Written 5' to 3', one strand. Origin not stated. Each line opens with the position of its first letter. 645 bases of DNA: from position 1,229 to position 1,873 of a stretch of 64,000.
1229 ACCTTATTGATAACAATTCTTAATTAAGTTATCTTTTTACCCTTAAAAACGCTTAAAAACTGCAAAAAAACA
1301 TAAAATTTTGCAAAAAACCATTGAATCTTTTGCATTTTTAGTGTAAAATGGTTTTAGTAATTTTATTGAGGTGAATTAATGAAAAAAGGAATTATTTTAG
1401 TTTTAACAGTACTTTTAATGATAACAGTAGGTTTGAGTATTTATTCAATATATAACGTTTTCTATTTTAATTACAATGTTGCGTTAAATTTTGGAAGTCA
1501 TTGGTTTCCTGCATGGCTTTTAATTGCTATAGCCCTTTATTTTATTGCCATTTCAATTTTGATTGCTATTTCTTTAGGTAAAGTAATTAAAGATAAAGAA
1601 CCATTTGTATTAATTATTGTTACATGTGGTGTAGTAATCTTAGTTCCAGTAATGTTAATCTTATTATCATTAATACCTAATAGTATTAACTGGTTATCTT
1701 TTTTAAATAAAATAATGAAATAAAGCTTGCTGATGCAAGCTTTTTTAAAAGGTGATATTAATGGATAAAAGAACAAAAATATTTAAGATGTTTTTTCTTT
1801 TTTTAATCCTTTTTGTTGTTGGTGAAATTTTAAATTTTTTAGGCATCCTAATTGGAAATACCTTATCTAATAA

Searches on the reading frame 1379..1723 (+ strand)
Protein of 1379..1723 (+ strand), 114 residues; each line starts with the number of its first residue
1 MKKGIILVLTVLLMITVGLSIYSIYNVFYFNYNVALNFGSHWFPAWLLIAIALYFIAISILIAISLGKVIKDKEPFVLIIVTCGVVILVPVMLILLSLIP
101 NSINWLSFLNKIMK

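Call 56: search_protein_families(library=pfam, proteins=[window:1379-1723:+], max_evalue=0.01)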
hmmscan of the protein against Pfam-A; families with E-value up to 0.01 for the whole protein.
window:1379-1723:+ (114 aa): 1 family
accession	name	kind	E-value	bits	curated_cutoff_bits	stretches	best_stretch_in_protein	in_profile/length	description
PF07690.21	MFS_1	-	0.0022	17.4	33.4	1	11-103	207-296/347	Major Facilitator Superfamily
